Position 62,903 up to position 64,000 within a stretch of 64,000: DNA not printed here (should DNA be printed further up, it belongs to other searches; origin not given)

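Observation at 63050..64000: Asd-family paralog with NPHPVT in place of the catalytic NPNC(S/T)T motif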

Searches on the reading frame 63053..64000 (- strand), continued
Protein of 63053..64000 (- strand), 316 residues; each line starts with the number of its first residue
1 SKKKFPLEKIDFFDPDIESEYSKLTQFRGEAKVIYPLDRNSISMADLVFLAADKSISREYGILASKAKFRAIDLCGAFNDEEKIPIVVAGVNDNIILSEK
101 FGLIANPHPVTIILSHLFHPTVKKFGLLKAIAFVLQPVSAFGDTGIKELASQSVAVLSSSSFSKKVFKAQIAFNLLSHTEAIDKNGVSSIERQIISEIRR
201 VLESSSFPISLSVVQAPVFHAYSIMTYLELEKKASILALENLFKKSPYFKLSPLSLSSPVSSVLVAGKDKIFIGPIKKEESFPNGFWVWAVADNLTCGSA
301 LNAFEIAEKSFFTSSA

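Call 59: search_protein_families(library=ncbifam, proteins=[L097:5105-6004:+, L097:4473-5105:+, L097:7038-7580:+, L097:4015-4236:+, L095:5190-5999:+, L096:7038-7826:+, L096:5259-6014:+, L096:7975-9216:+, L091:112-336:+, L095:7009-7497:+], max_evalue=0.001)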
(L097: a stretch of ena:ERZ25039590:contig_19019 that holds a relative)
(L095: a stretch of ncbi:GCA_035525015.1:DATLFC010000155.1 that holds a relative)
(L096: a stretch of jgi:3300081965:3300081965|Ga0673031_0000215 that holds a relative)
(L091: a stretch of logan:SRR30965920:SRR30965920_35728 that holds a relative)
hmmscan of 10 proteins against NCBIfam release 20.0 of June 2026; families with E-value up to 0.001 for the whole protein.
L097:5105-6004:+ (299 aa): 7 families
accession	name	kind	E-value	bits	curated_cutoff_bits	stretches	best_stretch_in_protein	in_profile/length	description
TIGR00473.1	pssA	equivalog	1.7e-27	96.4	107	1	66-230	18-152/153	CDP-diacylglycerol--serine O-phosphatidyltransferase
NF038087.1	arch_ser_synth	exception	5.9e-26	91.4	240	1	67-274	29-215/216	archaetidylserine synthase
TIGR04217.1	archae_ser_T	exception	6e-17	62.1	200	1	68-275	33-215/221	archaetidylserine synthase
NF038086.1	anchor_synt_A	exception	2.6e-11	43.7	200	1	60-175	24-134/222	protein sorting system archaetidylserine synthase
NF040950.1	archin_ph_syn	equivalog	3e-07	30.5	180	1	64-108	51-90/191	archaetidylinositol phosphate synthase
NF045883.1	PIPSynth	equivalog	1e-05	25.3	170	1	70-120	51-102/197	phosphatidylinositol phosphate synthase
NF052561.1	PIPSynBT1523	equivalog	0.00018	21.3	350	1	48-107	40-99/232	hypothetical protein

L097:4473-5105:+ (210 aa): 11 families
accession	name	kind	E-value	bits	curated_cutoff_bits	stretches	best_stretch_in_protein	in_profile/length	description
NF003678.0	PRK05305.1-2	equivalog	1.1e-66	224.2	225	1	8-203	19-217/218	phosphatidylserine decarboxylase family protein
NF003679.0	PRK05305.1-3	equivalog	7.5e-56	189.3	252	1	11-202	38-232/234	phosphatidylserine decarboxylase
NF003685.0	PRK05305.2-5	equivalog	3e-55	186.6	183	1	8-201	8-191/198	phosphatidylserine decarboxylase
NF003680.0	PRK05305.1-5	equivalog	4.8e-55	186.2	262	1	3-204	12-215/217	phosphatidylserine decarboxylase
NF003682.0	PRK05305.2-2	equivalog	1.7e-53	181.2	284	1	8-201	16-210/212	phosphatidylserine decarboxylase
NF003677.0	PRK05305.1-1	equivalog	9.9e-53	178.8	315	1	3-202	16-219/232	phosphatidylserine decarboxylase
NF003683.0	PRK05305.2-3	equivalog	2.5e-51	173.9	244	1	7-201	13-201/204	phosphatidylserine decarboxylase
TIGR00164.2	AS_decarb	equivalog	3.2e-50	170.4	230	1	13-204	10-212/215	archaetidylserine decarboxylase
NF003684.0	PRK05305.2-4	equivalog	1e-46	159.3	317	1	11-203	18-214/228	phosphatidylserine decarboxylase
NF038088.1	anchor_synt_D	exception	2.7e-44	151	240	1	7-200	7-192/194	protein sorting system archaetidylserine decarboxylase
NF003681.0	PRK05305.2-1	equivalog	7.1e-43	146.7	377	1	3-201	13-216/231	phosphatidylserine decarboxylase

L097:7038-7580:+ (180 aa): 0 families

L097:4015-4236:+ (73 aa): 0 families

L095:5190-5999:+ (269 aa): 11 families
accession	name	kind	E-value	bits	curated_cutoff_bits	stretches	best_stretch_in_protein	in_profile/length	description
NF038087.1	arch_ser_synth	exception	2.1e-33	115.8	240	1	16-240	5-214/216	archaetidylserine synthase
TIGR00473.1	pssA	equivalog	3.1e-32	111.8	107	1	22-197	1-152/153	CDP-diacylglycerol--serine O-phosphatidyltransferase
TIGR04217.1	archae_ser_T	exception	1.3e-24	87.2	200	1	16-247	8-219/221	archaetidylserine synthase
NF038086.1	anchor_synt_A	exception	8.2e-17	61.7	200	1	50-245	27-219/222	protein sorting system archaetidylserine synthase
TIGR00560.1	pgsA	equivalog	7.9e-09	36.3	109.1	1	16-108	2-85/183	CDP-diacylglycerol--glycerol-3-phosphate 3-phosphatidyltransferase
NF045888.1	PhCholSynBrdy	equivalog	2e-05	24.2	400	1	53-207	44-196/243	phosphatidylcholine synthase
NF052561.1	PIPSynBT1523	equivalog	9.8e-05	22.2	350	1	17-94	26-99/232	hypothetical protein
NF045883.1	PIPSynth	equivalog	0.00013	21.7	170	1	54-127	48-122/197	phosphatidylinositol phosphate synthase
NF041135.1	IPPtranDIPPsyn_Thcocales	equivalog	0.00016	20.8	580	1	51-147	270-367/419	bifunctional L-myo-inositol-1-phosphate cytidylyltransferase/CDP-L-myo-inositol myo-inositolphosphotransferase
NF008090.0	PRK10832.1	equivalog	0.00052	20.1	304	1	52-101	28-78/182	CDP-diacylglycerol--glycerol-3-phosphate 3-phosphatidyltransferase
NF040950.1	archin_ph_syn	equivalog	0.00075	19.4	180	1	54-166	49-160/191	archaetidylinositol phosphate synthase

L096:7038-7826:+ (262 aa): 2 families
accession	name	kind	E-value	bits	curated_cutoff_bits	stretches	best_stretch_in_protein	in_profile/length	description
NF045487.1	ASRP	equivalog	4.2e-05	22.4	300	1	39-153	122-234/593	archaea-specific SMC-related protein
TIGR02168.1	SMC_prok_B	equivalog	0.00073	17.4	567.35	1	40-152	318-429/1181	chromosome segregation protein SMC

L096:5259-6014:+ (251 aa): 13 families
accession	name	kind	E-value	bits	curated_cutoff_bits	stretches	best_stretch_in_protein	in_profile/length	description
NF038087.1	arch_ser_synth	exception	2.6e-41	141.6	240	1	14-224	6-215/216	archaetidylserine synthase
TIGR00473.1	pssA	equivalog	1.5e-38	132.3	107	1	19-180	1-152/153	CDP-diacylglycerol--serine O-phosphatidyltransferase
TIGR04217.1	archae_ser_T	exception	1.3e-33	116.7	200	1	14-217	9-204/221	archaetidylserine synthase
NF038086.1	anchor_synt_A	exception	2.1e-18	67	200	1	18-224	13-215/222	protein sorting system archaetidylserine synthase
NF040950.1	archin_ph_syn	equivalog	9.4e-10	38.6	180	1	15-89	26-101/191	archaetidylinositol phosphate synthase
NF045887.1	PhCholSynPs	equivalog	7.6e-08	32.2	300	1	17-223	18-221/235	phosphatidylcholine synthase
NF045886.1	PhCholSynLeg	equivalog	8e-07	28.8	440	1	16-204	20-203/250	phosphatidylcholine synthase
NF045883.1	PIPSynth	equivalog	1.6e-06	27.9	170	1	20-104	31-116/197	phosphatidylinositol phosphate synthase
NF045884.1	PhCholSynAgro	equivalog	1.3e-05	25.2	350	1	17-224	16-220/235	phosphatidylcholine synthase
NF053678.1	ClpnSynClsA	equivalog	0.00016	21.9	240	1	34-79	25-71/180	cardiolipin synthase ClsA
NF052561.1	PIPSynBT1523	equivalog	0.0002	21.2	350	1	39-80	61-102/232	hypothetical protein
NF041135.1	IPPtranDIPPsyn_Thcocales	equivalog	0.00031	19.9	580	1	13-94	250-330/419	bifunctional L-myo-inositol-1-phosphate cytidylyltransferase/CDP-L-myo-inositol myo-inositolphosphotransferase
TIGR00560.1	pgsA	equivalog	0.00034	21.2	109.1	0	37-89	32-82/183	CDP-diacylglycerol--glycerol-3-phosphate 3-phosphatidyltransferase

L096:7975-9216:+ (413 aa): 9 families
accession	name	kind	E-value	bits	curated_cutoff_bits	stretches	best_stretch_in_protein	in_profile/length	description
TIGR02212.1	lolCE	equivalog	2.6e-106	356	362.45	1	4-413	3-411/411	lipoprotein-releasing ABC transporter permease subunit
NF008357.0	PRK11146.1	exception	1.1e-62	212.2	439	1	3-410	5-411/414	lipoprotein-releasing ABC transporter permease subunit LolE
NF008076.0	PRK10814.1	exception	5.2e-58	197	473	1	5-413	7-399/399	lipoprotein-releasing ABC transporter permease subunit LolC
TIGR02213.1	lolE_release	exception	6.1e-58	196.6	540.35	1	4-410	3-408/411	lipoprotein-releasing ABC transporter permease subunit LolE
TIGR03434.1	ADOP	subfamily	9.7e-16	57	622.3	1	197-413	602-803/803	ADOP family duplicated permease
TIGR00439.2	FtsX_Gneg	equivalog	1.2e-06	27.9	255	1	268-393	159-279/292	permease-like cell division protein FtsX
NF038346.1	FtsX_actino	exception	4.1e-06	26.4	250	1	257-395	161-295/308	permease-like cell division protein FtsX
NF007826.0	PRK10535.1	equivalog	8.1e-06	24.4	966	1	277-411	523-646/648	macrolide ABC transporter ATP-binding protein/permease MacB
NF038347.1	FtsX_Gpos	exception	1.7e-05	24.3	225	1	262-352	154-245/296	permease-like cell division protein FtsX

L091:112-336:+ (74 aa): 0 families

L095:7009-7497:+ (162 aa): 14 families
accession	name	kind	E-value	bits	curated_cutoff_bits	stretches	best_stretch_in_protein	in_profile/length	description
NF053650.1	PerredPrxQDein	equivalog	5.4e-48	162.7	260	1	14-160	2-147/148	thioredoxin-dependent peroxiredoxin PrxQ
NF006960.0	PRK09437.1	equivalog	4.5e-47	159.8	140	1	8-156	5-153/156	thioredoxin-dependent thiol peroxidase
NF009668.0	PRK13189.1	equivalog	4.6e-20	71.8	211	1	5-157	8-162/224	peroxiredoxin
NF009669.0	PRK13190.1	equivalog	6.1e-16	58.2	261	1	10-158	6-154/203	putative peroxiredoxin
NF040737.1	peroxi_PrxU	equivalog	1.1e-15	58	270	1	8-136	37-169/233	thioredoxin-dependent peroxiredoxin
TIGR03137.1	AhpC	equivalog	2.1e-14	53.7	272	1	24-159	22-156/187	alkyl hydroperoxide reductase subunit C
NF002854.0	PRK03147.1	subfamily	3.6e-14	53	170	1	7-156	36-173/176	thiol-disulfide oxidoreductase ResA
NF009670.0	PRK13191.1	equivalog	1.5e-12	47.5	374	1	7-157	7-159/215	putative peroxiredoxin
NF010122.0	PRK13599.1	equivalog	3.5e-09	36.4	456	1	10-158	10-160/220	peroxiredoxin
NF001808.0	PRK00522.1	equivalog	3.8e-09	36.2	123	1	6-135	17-143/167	thiol peroxidase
NF011576.0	PRK15000.1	subfamily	6.2e-07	29.3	301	1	32-137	33-139/200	peroxiredoxin C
NF045827.1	perox_SUH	exception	8.3e-06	25.3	298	1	8-144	19-154/178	thiol peroxidase Prx-SUH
NF041054.1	WAxxUGC_long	equivalog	0.00014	21.3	300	1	13-108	84-179/354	ResA-like WAxxUGC motif-containing protein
NF040769.1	SelL_rel_redox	subfamily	0.00026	20.7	120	1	13-109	3-101/173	SelL-related redox protein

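Call 65: find_encoding_contigs(protein=P0423, flank=7000, max_places=1)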
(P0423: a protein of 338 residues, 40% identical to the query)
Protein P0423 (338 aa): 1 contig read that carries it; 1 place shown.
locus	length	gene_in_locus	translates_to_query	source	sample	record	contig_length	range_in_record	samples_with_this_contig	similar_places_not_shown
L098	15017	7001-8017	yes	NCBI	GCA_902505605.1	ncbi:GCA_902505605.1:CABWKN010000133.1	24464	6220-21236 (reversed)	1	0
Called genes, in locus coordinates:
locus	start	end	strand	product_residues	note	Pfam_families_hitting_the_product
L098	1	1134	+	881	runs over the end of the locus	PF19313:DUF5916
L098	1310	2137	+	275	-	PF01149:Fapy_DNA_glyco, PF06831:H2TH, PF06827:zf-FPG_IleRS (weak)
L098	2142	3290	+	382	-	PF04055:Radical_SAM, PF06969:HemN_C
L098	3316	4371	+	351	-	PF00155:Aminotran_1_2, PF01212:Beta_elim_lyase, PF01041:DegT_DnrJ_EryC1 (faint), PF00266:Aminotran_5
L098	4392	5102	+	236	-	PF00814:TsaD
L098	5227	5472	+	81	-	PF04325:DUF465 (weak)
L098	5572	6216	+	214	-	PF02666:PS_Dcarbxylase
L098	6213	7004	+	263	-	PF01066:CDP-OH_P_transf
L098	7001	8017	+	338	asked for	PF01118:Semialdhyde_dh, PF02774:Semialdhyde_dhC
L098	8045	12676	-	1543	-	PF00672:HAMP, PF00989:PAS, PF08448:PAS_4 (weak), PF13426:PAS_9, PF00512:HisKA, PF02518:HATPase_c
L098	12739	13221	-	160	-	-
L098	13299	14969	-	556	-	PF17391:Urocanase_N, PF01175:Urocanase, PF17392:Urocanase_C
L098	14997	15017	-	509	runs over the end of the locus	PF00221:Lyase_aromatic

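Call 70: list_cluster_members(proteins=[P0463, P0471, P0482, P0501, P0530, P0531, P0528, P0173, P0181, P0198])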
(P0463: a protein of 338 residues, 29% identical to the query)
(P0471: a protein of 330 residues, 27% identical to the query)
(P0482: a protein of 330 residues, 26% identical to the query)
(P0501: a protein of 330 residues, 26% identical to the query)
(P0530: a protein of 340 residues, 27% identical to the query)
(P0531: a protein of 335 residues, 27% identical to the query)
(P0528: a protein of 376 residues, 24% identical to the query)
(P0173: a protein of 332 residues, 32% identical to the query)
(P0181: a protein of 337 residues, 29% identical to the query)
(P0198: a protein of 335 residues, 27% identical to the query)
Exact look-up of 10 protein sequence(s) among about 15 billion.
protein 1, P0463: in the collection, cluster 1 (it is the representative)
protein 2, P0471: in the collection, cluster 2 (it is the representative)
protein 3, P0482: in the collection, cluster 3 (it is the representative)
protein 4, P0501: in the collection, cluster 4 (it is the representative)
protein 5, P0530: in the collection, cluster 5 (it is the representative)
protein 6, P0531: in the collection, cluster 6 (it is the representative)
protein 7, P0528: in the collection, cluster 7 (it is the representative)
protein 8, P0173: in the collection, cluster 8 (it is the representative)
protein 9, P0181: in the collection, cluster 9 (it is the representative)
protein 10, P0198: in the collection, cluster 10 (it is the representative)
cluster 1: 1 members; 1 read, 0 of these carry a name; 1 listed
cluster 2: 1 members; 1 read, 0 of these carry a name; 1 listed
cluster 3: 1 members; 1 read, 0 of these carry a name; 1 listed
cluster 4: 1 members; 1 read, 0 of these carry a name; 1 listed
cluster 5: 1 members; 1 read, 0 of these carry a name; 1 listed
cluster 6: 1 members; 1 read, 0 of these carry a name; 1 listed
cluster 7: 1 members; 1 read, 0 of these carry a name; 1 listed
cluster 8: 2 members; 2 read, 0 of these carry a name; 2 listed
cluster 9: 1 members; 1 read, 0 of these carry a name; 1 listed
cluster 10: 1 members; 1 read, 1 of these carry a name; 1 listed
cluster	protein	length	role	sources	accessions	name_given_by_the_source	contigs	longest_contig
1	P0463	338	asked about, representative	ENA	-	-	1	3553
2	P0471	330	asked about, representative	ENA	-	-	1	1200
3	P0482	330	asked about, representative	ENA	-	-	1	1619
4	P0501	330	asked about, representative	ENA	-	-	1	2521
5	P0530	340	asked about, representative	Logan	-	-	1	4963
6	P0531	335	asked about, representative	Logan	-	-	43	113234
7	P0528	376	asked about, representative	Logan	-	-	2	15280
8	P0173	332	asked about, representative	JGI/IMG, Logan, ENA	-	-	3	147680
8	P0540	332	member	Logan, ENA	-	-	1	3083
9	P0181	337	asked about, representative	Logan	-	-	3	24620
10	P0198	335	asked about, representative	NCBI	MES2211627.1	MAG: aspartate-semialdehyde dehydrogenase [Pseudomonadota bacterium]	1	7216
